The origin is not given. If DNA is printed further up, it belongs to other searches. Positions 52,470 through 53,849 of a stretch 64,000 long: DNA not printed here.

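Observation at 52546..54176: Low-GC islet at the tRNA-Trp 3' end carrying a short lysine-2,3-aminomutase-like radical SAM gene next to ornithine/proline genes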

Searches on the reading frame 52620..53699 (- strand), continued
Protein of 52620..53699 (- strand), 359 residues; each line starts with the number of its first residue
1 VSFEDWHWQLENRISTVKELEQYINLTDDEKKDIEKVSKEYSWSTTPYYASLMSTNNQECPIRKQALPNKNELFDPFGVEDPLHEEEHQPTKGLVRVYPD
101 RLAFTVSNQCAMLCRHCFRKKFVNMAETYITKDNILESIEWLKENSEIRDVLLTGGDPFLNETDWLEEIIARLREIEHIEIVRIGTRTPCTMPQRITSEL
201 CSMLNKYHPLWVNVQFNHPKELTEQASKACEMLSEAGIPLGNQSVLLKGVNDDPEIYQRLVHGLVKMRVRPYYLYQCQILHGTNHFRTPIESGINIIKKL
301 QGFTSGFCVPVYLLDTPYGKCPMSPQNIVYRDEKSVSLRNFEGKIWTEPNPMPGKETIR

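Call 60: search_protein_families(library=padloc, max_evalue=0.001, proteins=[window:52620-53699:-, L119:4999-6000:+])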
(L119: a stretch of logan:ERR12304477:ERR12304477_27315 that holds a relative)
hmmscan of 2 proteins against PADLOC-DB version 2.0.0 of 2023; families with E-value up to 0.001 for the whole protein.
window:52620-53699:- (359 aa): 2 families
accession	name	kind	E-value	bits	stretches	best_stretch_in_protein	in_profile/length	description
PDLC02903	pVip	-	0.00011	19.7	1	104-174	4-66/257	Viperins not associated with kinases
PDLC02904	pVip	-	0.00013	19.6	1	104-171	7-70/262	Viperins associated with kinases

L119:4999-6000:+ (333 aa): 0 families
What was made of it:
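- Tried and rejected: PADLOC gave only generic radical-SAM (viperin) noise at E about 1e-4, so there is no defence-system reading (call 60).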

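Call 85: predict_structure(alignment_id=A1)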
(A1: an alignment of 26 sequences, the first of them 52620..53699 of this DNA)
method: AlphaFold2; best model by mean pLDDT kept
length: 359 residues; sequences in the alignment: 26
mean_pLDDT: 89.9   pTM: 0.90
mean pLDDT of the five models: 89.9, 87.6, 86.7, 83.6, 77.3
residues with pLDDT >= 90: 245; 70-90: 89; 50-70: 20; < 50: 5
segments of 3 or more residues with pLDDT < 50: 357-359
pLDDT, mean of each block of 10 residues (from residue 1): 84 95 97 91 92 96 92 85 82 85 89 73 61 92 96 92 95 97 96 97 96 97 98 97 96 96 94 92 91 93 71 89 91 92 90 64
secondary structure, 60 per line:
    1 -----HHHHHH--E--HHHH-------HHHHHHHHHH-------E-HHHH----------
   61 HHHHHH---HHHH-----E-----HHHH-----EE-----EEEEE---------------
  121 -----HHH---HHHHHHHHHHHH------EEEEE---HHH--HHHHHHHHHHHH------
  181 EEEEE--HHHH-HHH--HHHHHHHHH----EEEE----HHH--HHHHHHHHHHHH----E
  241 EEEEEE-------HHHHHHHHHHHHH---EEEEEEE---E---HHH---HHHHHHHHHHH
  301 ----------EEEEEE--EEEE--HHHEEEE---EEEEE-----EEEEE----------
elements in order: H6-11 H17-20 H28-37 H47-50 H61-66 H70-73 H85-88 E101-105 H132-143 E150-154 H163-174 E181-185 H188-191 H198-206 E211-214 H224-235 E240-246 H254-266 E270-276 H290-300 E311-316 E319-322 E328-331 E335-339 E345-349
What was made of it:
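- The model is confident and complete (call 85).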

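Call 87: fold_search(model_id=the predicted structure, library=pdb)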
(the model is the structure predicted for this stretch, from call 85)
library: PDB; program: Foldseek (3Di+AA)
matches with E <= 10: 1464; with E <= 0.001: 89
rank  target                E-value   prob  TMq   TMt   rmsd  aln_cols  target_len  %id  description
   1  2a5h_B                3.2e-44  1.00  0.87  0.76   7.8       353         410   48  2.1 Angstrom X-ray crystal structure of lysine-2,3-aminomutase from Clostridium subterminale SB4, with Michaelis analo (released 2005-10-04)
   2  2a5h_A                4.9e-43  1.00  0.87  0.77   7.8       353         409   48  2.1 Angstrom X-ray crystal structure of lysine-2,3-aminomutase from Clostridium subterminale SB4, with Michaelis analo (released 2005-10-04)
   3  2fb2_B                2.5e-07  1.00  0.43  0.47   8.5       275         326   14  Structure of the MoaA Arg17/266/268/Ala triple mutant (released 2006-05-09)
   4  9dfn                  3.8e-07  1.00  0.46  0.57   4.7       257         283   14  X-ray crystal structure of the second viperin-like enzyme from Trichoderma virens with bound CTP and SAM (released 2025-02-19)
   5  7n7h                  3.8e-07  1.00  0.44  0.54   4.9       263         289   15  X-ray crystal structure of Viperin-like enzyme from Nematostella vectensis (released 2021-07-07)
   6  9dgw_B                6.1e-07  1.00  0.45  0.55   4.8       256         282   16  X-ray crystal structure of the Viperin-like enzyme from T. virens with bound CTP and SAM (released 2025-02-12)
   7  6efn                  7.3e-07  1.00  0.47  0.44   5.6       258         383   12  Structure of a RiPP maturase, SkfB (released 2018-10-24)
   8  5vsl_A                7.3e-07  1.00  0.47  0.62   5.6       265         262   13  Crystal structure of viperin with bound [4Fe-4S] cluster and S-adenosylhomocysteine (SAH) (released 2017-06-14)
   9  9dgw_C                7.8e-07  1.00  0.46  0.58   4.8       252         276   15  X-ray crystal structure of the Viperin-like enzyme from T. virens with bound CTP and SAM (released 2025-02-12)
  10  5vsl_B                8.2e-07  1.00  0.45  0.61   5.2       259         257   13  Crystal structure of viperin with bound [4Fe-4S] cluster and S-adenosylhomocysteine (SAH) (released 2017-06-14)
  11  5vsm_B                1.2e-06  1.00  0.45  0.62   5.8       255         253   13  Crystal structure of viperin with bound [4Fe-4S] cluster, 5'-deoxyadenosine, and L-methionine (released 2017-06-14)
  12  9dfw_C                1.4e-06  1.00  0.48  0.59   3.1       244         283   14  X-ray crystal structure of an engineered Viperin-like enzyme from T. virens with bound CTP and SAM (released 2025-02-12)
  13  9dfw_A                1.4e-06  1.00  0.47  0.58   4.7       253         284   15  X-ray crystal structure of an engineered Viperin-like enzyme from T. virens with bound CTP and SAM (released 2025-02-12)
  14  5vsm_A                1.4e-06  1.00  0.46  0.62   5.6       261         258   14  Crystal structure of viperin with bound [4Fe-4S] cluster, 5'-deoxyadenosine, and L-methionine (released 2017-06-14)
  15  6y1x_A                2.0e-06  1.00  0.44  0.60   7.0       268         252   18  X-ray structure of the radical SAM protein NifB, a key nitrogenase maturating enzyme (released 2020-06-17)
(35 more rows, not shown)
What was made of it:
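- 52620..53699 (-): Intact gene for a short, Zn-site-less, 'Gln293' KamA-family radical SAM/PLP aminomutase (359 aa; GTG start here, ATG in the sister lineage). AF2 pLDDT 89.9, TM 0.87 to 2A5H (calls 85, 87).
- On KamA family, PLP-dependent radical SAM aminomutases (TIGR00238): Foldseek best hit is 2A5H with TMq 0.87; the next hits have TM below 0.5 (calls 85, 87).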

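Call 90: search_protein_families(library=ncbifam, max_evalue=1e-60, proteins=[P0002, P0003, P0012, P0028, L020:10001-11053:+, L053:10001-11056:+, L075:10001-11068:+, L109:8001-9056:+, L110:8001-9047:+, L008:10001-11056:+])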
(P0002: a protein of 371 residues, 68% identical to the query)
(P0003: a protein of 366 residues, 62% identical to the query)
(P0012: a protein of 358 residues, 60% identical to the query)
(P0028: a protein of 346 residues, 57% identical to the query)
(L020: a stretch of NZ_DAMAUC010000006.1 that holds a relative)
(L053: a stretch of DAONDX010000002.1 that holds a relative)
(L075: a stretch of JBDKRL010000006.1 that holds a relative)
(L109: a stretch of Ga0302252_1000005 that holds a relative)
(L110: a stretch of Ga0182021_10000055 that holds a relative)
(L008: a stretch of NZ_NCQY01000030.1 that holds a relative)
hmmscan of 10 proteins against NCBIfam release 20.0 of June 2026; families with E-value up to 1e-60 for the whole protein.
P0002 (371 aa): 6 families
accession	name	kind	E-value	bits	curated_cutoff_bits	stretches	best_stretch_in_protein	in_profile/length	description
TIGR03820.1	lys_2_3_AblA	equivalog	4.4e-134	447.3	525.4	1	9-361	3-361/417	lysine 2,3-aminomutase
TIGR04368.1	Glu_2_3_NH3_mut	equivalog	2.9e-129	431.2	650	1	8-357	50-401/404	glutamate 2,3-aminomutase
TIGR04468.1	arg_2_3_am_muta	equivalog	7.1e-122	406.8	600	1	12-354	1-347/351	arginine 2,3-aminomutase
TIGR00238.1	TIGR00238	subfamily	1.2e-96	323.6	199.2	1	7-325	8-328/331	KamA family radical SAM protein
TIGR03822.1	AblA_like_2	hypoth_equivalog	6.3e-87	291.6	396.25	1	24-333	1-315/321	lysine-2,3-aminomutase-like protein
TIGR03821.1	EFP_modif_epmB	equivalog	2.5e-66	223.8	369.3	1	16-324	1-310/321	EF-P beta-lysylation protein EpmB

P0003 (366 aa): 6 families
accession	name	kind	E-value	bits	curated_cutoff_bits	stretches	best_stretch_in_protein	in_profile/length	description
TIGR03820.1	lys_2_3_AblA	equivalog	2.8e-139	464.4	525.4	1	6-352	8-362/417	lysine 2,3-aminomutase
TIGR04368.1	Glu_2_3_NH3_mut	equivalog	1.7e-138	461.6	650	1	6-349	56-401/404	glutamate 2,3-aminomutase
TIGR04468.1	arg_2_3_am_muta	equivalog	5.7e-132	440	600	1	6-346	3-347/351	arginine 2,3-aminomutase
TIGR00238.1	TIGR00238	subfamily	2.5e-99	332.4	199.2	1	6-318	15-329/331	KamA family radical SAM protein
TIGR03822.1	AblA_like_2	hypoth_equivalog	5.7e-87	291.8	396.25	1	17-330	2-320/321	lysine-2,3-aminomutase-like protein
TIGR03821.1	EFP_modif_epmB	equivalog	4.1e-67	226.4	369.3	1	8-319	1-313/321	EF-P beta-lysylation protein EpmB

P0012 (358 aa): 6 families
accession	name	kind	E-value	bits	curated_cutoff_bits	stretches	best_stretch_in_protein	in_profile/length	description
TIGR04368.1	Glu_2_3_NH3_mut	equivalog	1.6e-146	488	650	1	4-351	54-403/404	glutamate 2,3-aminomutase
TIGR03820.1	lys_2_3_AblA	equivalog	6e-145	483.1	525.4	1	3-354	5-362/417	lysine 2,3-aminomutase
TIGR04468.1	arg_2_3_am_muta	equivalog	1.8e-135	451.5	600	1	5-347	2-348/351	arginine 2,3-aminomutase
TIGR00238.1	TIGR00238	subfamily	1.5e-102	343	199.2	1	5-318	14-329/331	KamA family radical SAM protein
TIGR03822.1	AblA_like_2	hypoth_equivalog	5.6e-89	298.4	396.25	1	35-329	20-319/321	lysine-2,3-aminomutase-like protein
TIGR03821.1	EFP_modif_epmB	equivalog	1.7e-73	247.4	369.3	1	8-318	1-312/321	EF-P beta-lysylation protein EpmB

P0028 (346 aa): 6 families
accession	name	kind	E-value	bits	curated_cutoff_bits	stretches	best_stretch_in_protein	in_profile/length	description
TIGR04368.1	Glu_2_3_NH3_mut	equivalog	1.9e-142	474.6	650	1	1-340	62-403/404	glutamate 2,3-aminomutase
TIGR03820.1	lys_2_3_AblA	equivalog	1.1e-138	462.5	525.4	1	2-336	15-355/417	lysine 2,3-aminomutase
TIGR04468.1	arg_2_3_am_muta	equivalog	4.9e-132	440.2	600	1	1-336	9-348/351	arginine 2,3-aminomutase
TIGR00238.1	TIGR00238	subfamily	2e-97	326.2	199.2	1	2-307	22-329/331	KamA family radical SAM protein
TIGR03822.1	AblA_like_2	hypoth_equivalog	1.1e-86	290.8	396.25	1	19-318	15-319/321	lysine-2,3-aminomutase-like protein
TIGR03821.1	EFP_modif_epmB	equivalog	5.7e-69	232.5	369.3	1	9-308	13-313/321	EF-P beta-lysylation protein EpmB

L020:10001-11053:+ (351 aa): 6 families
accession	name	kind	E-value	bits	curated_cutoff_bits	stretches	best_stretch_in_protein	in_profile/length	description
TIGR03820.1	lys_2_3_AblA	equivalog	6.2e-167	555.5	525.4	1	1-350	9-361/417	lysine 2,3-aminomutase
TIGR04368.1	Glu_2_3_NH3_mut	equivalog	6e-143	476.2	650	1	1-348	57-403/404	glutamate 2,3-aminomutase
TIGR04468.1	arg_2_3_am_muta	equivalog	4e-131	437.2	600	1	1-343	4-347/351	arginine 2,3-aminomutase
TIGR00238.1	TIGR00238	subfamily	3.3e-108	361.6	199.2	1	1-313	16-329/331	KamA family radical SAM protein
TIGR03822.1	AblA_like_2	hypoth_equivalog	1e-102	343.5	396.25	1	15-327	6-320/321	lysine-2,3-aminomutase-like protein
TIGR03821.1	EFP_modif_epmB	equivalog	1e-75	254.7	369.3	1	2-319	1-318/321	EF-P beta-lysylation protein EpmB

L053:10001-11056:+ (352 aa): 6 families
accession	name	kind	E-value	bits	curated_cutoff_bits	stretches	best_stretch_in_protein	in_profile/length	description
TIGR03820.1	lys_2_3_AblA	equivalog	5.8e-157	522.7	525.4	1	2-351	6-356/417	lysine 2,3-aminomutase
TIGR04368.1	Glu_2_3_NH3_mut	equivalog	1e-139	465.6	650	1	2-350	54-399/404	glutamate 2,3-aminomutase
TIGR04468.1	arg_2_3_am_muta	equivalog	7.8e-125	416.5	600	1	2-349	1-347/351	arginine 2,3-aminomutase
TIGR00238.1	TIGR00238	subfamily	8.1e-106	353.7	199.2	1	2-321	13-331/331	KamA family radical SAM protein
TIGR03822.1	AblA_like_2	hypoth_equivalog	3.2e-99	332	396.25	1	14-333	1-320/321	lysine-2,3-aminomutase-like protein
TIGR03821.1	EFP_modif_epmB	equivalog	2.7e-77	259.9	369.3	1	6-327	1-320/321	EF-P beta-lysylation protein EpmB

L075:10001-11068:+ (356 aa): 6 families
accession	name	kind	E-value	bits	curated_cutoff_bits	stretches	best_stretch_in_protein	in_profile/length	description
TIGR03820.1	lys_2_3_AblA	equivalog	1.7e-154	514.6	525.4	1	1-353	7-362/417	lysine 2,3-aminomutase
TIGR04368.1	Glu_2_3_NH3_mut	equivalog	2e-137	458.1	650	1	1-350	55-403/404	glutamate 2,3-aminomutase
TIGR04468.1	arg_2_3_am_muta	equivalog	9.5e-129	429.4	600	1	1-346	2-348/351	arginine 2,3-aminomutase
TIGR00238.1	TIGR00238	subfamily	1e-103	346.8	199.2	1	1-317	14-331/331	KamA family radical SAM protein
TIGR03822.1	AblA_like_2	hypoth_equivalog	8.7e-103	343.7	396.25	1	18-329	7-320/321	lysine-2,3-aminomutase-like protein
TIGR03821.1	EFP_modif_epmB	equivalog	1.2e-74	251.2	369.3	1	4-323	1-320/321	EF-P beta-lysylation protein EpmB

L109:8001-9056:+ (352 aa): 6 families
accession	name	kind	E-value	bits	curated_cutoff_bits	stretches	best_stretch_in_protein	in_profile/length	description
TIGR03820.1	lys_2_3_AblA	equivalog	2.3e-138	461.4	525.4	1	2-352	9-361/417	lysine 2,3-aminomutase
TIGR04368.1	Glu_2_3_NH3_mut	equivalog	6.2e-118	393.9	650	1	3-351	58-404/404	glutamate 2,3-aminomutase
TIGR04468.1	arg_2_3_am_muta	equivalog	2.3e-107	359.1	600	1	2-345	4-347/351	arginine 2,3-aminomutase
TIGR00238.1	TIGR00238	subfamily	1.5e-91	306.9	199.2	1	2-314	16-328/331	KamA family radical SAM protein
TIGR03822.1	AblA_like_2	hypoth_equivalog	1.3e-87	293.8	396.25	1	24-329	14-320/321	lysine-2,3-aminomutase-like protein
TIGR03821.1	EFP_modif_epmB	equivalog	1.2e-71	241.4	369.3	1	3-323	1-320/321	EF-P beta-lysylation protein EpmB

L110:8001-9047:+ (349 aa): 6 families
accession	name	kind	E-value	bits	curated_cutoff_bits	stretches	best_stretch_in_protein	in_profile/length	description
TIGR03820.1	lys_2_3_AblA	equivalog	1e-136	456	525.4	1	3-345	8-352/417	lysine 2,3-aminomutase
TIGR04368.1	Glu_2_3_NH3_mut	equivalog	2.7e-119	398.4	650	1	3-348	56-399/404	glutamate 2,3-aminomutase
TIGR04468.1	arg_2_3_am_muta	equivalog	5.1e-107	357.9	600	1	3-348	3-348/351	arginine 2,3-aminomutase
TIGR00238.1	TIGR00238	subfamily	1.4e-91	307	199.2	1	3-316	15-328/331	KamA family radical SAM protein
TIGR03822.1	AblA_like_2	hypoth_equivalog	6.2e-89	298.2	396.25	1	13-331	1-320/321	lysine-2,3-aminomutase-like protein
TIGR03821.1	EFP_modif_epmB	equivalog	2.1e-71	240.5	369.3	1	5-323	1-318/321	EF-P beta-lysylation protein EpmB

L008:10001-11056:+ (352 aa): 6 families
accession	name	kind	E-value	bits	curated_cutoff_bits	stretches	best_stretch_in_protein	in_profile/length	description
TIGR04468.1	arg_2_3_am_muta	equivalog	1.6e-130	435.2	600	1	1-342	2-346/351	arginine 2,3-aminomutase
TIGR03820.1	lys_2_3_AblA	equivalog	9.8e-128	426.4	525.4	1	1-347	7-358/417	lysine 2,3-aminomutase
TIGR04368.1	Glu_2_3_NH3_mut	equivalog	9.5e-127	422.9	650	1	1-344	55-399/404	glutamate 2,3-aminomutase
TIGR00238.1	TIGR00238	subfamily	1.9e-98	329.5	199.2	1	1-314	14-328/331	KamA family radical SAM protein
TIGR03822.1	AblA_like_2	hypoth_equivalog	1.1e-91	307.3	396.25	1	22-327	11-320/321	lysine-2,3-aminomutase-like protein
TIGR03821.1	EFP_modif_epmB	equivalog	8.7e-71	238.5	369.3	1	4-316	1-313/321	EF-P beta-lysylation protein EpmB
